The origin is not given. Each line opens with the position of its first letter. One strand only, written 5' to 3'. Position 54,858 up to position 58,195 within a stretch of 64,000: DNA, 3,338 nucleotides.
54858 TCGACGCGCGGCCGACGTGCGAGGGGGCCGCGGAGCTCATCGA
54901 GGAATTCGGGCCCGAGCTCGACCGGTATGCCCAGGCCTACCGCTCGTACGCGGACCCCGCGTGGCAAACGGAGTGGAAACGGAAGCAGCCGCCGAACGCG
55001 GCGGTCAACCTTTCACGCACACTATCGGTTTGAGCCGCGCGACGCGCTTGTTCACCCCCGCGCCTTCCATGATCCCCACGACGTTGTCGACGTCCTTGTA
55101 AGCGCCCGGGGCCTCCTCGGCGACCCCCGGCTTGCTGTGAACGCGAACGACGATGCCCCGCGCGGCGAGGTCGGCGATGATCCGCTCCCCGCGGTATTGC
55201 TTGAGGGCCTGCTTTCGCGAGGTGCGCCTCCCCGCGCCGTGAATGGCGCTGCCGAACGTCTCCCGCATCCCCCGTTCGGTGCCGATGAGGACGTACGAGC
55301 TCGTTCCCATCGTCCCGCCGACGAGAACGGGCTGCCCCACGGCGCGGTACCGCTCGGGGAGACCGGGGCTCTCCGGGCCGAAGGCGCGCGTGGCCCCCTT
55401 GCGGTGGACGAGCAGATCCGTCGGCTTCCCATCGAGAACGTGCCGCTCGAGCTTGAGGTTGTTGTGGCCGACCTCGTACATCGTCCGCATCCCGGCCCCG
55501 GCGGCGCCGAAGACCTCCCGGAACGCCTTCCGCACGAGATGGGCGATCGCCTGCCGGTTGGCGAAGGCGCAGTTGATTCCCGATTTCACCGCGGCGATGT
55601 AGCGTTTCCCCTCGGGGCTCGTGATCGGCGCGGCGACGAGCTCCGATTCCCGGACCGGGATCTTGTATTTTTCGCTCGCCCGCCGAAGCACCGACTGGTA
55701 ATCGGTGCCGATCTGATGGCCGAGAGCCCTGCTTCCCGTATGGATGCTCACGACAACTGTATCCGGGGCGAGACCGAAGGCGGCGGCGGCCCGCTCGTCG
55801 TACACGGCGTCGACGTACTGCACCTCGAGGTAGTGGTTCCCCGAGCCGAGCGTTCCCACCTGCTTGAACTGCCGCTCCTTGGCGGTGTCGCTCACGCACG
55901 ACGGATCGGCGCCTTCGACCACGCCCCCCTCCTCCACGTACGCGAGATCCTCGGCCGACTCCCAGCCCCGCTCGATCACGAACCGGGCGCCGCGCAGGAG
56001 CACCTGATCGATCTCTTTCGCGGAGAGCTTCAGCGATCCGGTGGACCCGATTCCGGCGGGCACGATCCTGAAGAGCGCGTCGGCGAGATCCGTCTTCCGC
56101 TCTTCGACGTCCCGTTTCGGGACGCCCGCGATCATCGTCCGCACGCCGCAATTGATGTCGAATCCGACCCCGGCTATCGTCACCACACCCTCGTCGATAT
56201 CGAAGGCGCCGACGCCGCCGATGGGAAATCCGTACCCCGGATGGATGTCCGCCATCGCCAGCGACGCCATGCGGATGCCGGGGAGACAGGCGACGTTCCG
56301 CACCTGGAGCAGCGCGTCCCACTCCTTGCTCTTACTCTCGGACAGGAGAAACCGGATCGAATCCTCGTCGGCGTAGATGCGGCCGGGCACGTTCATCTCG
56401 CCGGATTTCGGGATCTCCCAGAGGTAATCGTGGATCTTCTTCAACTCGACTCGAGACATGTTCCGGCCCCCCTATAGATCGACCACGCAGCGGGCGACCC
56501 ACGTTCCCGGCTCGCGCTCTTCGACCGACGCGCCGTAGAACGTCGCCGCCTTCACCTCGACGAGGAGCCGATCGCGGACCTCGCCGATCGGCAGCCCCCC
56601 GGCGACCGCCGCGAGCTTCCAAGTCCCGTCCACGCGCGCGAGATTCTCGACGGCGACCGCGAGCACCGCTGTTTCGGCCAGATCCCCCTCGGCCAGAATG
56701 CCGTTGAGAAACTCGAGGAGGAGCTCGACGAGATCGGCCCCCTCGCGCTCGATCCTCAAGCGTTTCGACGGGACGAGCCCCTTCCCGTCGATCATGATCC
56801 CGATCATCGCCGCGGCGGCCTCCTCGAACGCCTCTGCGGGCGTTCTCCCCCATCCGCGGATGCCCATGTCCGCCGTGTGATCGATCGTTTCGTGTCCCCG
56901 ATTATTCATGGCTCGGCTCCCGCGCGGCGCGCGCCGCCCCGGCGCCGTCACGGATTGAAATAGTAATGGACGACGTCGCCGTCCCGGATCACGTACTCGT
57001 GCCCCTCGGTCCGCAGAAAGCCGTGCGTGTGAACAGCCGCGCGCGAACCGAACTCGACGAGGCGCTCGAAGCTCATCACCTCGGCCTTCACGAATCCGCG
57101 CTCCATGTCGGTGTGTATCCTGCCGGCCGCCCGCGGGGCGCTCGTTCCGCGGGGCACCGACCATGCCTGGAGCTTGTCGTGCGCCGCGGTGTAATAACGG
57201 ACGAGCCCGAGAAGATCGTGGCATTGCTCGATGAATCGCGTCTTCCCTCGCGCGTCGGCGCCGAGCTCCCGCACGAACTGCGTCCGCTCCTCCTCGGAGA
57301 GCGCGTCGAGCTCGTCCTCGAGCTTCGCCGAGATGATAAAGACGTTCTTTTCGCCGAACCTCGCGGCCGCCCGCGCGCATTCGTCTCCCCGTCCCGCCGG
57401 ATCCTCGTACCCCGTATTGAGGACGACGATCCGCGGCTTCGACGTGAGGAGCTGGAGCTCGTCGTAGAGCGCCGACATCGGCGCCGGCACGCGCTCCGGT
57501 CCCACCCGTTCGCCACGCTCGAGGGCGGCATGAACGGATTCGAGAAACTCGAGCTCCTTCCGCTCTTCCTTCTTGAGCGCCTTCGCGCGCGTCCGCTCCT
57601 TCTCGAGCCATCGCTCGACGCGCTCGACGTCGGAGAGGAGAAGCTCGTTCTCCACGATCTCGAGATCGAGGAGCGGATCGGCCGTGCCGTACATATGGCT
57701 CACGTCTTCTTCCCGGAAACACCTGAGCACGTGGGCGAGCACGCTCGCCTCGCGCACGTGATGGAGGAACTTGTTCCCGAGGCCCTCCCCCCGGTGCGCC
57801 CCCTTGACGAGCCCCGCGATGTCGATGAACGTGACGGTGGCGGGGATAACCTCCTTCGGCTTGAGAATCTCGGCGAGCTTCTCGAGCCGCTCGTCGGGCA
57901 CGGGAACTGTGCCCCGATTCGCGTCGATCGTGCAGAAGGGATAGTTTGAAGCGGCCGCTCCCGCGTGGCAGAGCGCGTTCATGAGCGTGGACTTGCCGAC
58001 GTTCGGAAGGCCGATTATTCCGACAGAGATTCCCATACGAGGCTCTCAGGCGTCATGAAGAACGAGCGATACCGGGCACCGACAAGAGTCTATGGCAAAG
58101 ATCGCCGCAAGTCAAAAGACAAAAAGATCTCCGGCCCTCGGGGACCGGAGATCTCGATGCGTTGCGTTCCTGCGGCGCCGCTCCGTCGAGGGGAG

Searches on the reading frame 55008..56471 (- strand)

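Call 48: search_protein_families(library=pfam, proteins=[window:55008-56471:-], max_evalue=0.00001)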
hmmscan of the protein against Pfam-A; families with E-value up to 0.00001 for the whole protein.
window:55008-56471:- (488 aa): 1 family
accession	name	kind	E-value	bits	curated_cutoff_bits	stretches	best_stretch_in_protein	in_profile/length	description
PF01139.22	RtcB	-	2.5e-155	518.3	27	1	56-488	1-426/426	tRNA-splicing ligase RtcB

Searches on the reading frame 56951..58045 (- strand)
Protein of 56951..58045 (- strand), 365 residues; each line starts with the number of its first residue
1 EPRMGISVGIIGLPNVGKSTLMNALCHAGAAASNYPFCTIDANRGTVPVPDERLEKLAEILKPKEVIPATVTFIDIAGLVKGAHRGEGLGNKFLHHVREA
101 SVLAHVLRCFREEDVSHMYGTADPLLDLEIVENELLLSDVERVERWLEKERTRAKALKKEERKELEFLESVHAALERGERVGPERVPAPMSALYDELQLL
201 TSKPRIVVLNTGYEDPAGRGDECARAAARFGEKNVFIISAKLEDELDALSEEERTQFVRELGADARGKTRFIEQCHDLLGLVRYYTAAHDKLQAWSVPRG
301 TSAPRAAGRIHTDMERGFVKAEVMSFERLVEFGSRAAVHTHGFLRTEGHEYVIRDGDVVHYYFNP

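Call 48: search_protein_families(library=pfam, proteins=[window:56951-58045:-], max_evalue=0.00001)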
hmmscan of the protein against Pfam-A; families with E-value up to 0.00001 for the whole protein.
window:56951-58045:- (365 aa): 3 families
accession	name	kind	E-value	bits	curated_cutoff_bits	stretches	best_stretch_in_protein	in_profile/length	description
PF06071.19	YchF-GTPase_C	-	3.9e-29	101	27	1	281-364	1-84/84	Protein of unknown function (DUF933)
PF01926.29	MMR_HSR1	-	4.6e-21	75.5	21.9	1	8-112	2-86/113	50S ribosome-binding GTPase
PF02421.24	FeoB_N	-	1.6e-07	31.5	27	1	7-51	2-46/156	Ferrous iron transport protein B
